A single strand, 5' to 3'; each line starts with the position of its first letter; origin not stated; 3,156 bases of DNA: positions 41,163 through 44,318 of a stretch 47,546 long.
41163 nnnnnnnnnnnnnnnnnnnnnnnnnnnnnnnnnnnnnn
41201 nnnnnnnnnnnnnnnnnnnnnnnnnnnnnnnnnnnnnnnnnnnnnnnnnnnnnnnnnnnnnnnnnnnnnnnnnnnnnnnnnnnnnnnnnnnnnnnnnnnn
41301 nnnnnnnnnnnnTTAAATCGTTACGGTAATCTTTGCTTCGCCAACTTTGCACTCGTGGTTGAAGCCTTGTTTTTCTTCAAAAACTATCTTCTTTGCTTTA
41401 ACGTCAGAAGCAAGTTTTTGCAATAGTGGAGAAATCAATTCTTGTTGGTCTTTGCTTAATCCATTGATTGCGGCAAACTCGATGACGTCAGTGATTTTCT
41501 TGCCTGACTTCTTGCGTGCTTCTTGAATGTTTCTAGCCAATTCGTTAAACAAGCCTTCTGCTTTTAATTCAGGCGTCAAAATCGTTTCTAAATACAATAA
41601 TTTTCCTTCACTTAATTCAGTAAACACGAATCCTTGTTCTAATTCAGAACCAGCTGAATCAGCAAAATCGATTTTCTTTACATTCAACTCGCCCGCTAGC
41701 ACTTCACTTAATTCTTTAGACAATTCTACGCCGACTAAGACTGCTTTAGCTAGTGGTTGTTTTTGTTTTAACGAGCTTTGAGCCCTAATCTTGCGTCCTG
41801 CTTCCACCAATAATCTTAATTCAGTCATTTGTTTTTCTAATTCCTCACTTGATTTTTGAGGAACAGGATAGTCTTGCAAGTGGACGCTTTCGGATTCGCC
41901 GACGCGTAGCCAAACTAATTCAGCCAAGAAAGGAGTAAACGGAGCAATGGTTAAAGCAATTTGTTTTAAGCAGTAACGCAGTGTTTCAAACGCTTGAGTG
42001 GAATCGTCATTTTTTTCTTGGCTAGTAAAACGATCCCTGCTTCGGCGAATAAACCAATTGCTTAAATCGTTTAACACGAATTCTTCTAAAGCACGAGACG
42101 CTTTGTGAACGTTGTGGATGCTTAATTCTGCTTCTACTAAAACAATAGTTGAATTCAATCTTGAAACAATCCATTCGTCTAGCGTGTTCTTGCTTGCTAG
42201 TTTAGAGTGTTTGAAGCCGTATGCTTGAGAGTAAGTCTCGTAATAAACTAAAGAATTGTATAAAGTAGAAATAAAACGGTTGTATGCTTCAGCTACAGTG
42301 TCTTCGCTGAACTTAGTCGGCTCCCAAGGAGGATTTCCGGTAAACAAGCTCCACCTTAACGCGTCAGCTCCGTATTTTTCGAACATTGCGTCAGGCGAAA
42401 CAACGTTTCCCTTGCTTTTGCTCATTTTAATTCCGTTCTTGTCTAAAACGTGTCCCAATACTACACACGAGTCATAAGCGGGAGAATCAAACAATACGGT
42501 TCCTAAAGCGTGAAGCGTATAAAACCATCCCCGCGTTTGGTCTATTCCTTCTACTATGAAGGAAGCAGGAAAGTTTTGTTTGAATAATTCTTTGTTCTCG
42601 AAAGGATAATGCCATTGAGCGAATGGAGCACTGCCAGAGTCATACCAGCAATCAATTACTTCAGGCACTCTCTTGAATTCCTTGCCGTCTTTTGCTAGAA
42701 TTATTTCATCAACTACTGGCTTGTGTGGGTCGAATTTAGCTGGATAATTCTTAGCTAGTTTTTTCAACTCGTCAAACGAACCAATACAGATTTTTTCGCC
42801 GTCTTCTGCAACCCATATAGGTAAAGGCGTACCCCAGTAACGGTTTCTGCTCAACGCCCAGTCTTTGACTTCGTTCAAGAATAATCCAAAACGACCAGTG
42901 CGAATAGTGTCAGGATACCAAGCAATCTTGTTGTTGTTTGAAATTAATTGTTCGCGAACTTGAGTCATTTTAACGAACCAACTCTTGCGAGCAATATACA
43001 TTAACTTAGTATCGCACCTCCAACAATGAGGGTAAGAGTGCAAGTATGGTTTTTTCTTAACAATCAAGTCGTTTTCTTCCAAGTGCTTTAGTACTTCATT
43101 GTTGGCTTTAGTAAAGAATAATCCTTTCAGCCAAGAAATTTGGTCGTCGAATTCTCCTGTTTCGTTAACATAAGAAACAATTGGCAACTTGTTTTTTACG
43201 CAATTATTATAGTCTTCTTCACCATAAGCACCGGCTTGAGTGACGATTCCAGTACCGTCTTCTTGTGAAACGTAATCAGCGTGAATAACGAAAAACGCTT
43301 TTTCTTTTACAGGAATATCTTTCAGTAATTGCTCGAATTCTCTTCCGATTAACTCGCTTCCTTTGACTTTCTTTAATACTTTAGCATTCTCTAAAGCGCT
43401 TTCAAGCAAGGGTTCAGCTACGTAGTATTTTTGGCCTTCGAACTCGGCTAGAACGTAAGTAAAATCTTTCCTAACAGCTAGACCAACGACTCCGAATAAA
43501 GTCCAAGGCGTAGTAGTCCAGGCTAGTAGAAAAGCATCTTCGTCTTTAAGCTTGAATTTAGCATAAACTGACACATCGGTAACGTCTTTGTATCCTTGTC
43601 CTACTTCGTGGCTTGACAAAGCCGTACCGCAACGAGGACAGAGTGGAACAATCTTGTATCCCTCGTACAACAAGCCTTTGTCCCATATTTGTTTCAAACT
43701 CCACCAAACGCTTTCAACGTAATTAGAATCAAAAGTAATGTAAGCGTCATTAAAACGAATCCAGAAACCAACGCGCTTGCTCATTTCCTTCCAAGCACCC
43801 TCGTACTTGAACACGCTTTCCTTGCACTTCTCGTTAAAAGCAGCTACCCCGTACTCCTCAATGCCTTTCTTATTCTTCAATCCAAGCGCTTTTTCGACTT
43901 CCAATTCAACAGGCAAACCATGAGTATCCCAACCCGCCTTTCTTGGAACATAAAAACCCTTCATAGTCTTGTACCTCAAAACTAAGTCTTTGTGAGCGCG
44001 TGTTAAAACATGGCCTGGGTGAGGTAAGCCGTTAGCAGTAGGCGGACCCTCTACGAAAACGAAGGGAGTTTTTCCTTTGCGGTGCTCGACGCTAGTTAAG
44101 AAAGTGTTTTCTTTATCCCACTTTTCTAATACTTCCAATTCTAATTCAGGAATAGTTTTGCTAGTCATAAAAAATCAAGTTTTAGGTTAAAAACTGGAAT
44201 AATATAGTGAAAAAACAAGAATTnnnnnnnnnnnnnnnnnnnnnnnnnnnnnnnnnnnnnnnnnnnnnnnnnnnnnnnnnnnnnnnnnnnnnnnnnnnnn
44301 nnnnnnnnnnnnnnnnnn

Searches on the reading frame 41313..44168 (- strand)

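Call 11: search_protein_families(library=pfam, proteins=[window:41313-44168:-])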
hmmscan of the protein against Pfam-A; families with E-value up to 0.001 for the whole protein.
window:41313-44168:- (951 aa): 6 families
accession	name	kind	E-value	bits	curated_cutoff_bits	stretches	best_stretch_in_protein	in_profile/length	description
PF00133.28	tRNA-synt_1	-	7.7e-127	423.9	22.7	1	13-609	2-403/414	tRNA synthetases class I (I, L, M and V)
PF08264.19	Anticodon_1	-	1.9e-32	112.6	25.1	1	664-808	1-146/148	Anticodon-binding domain of tRNA ligase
PF09334.17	tRNA-synt_1g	-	2.4e-19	69.8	20.1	2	573-633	319-379/391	tRNA synthetases class I (M)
PF19302.4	DUF5915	-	1.3e-09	38.4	27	1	858-951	102-192/195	Domain of unknown function (DUF5915)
PF13603.12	tRNA-synt_1_2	-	2.2e-06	27.7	25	1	202-340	11-146/185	Leucyl-tRNA synthetase, editing domain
PF01921.24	tRNA-synt_1f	-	0.0001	21.8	27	1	574-634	275-334/360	tRNA synthetases class I (K)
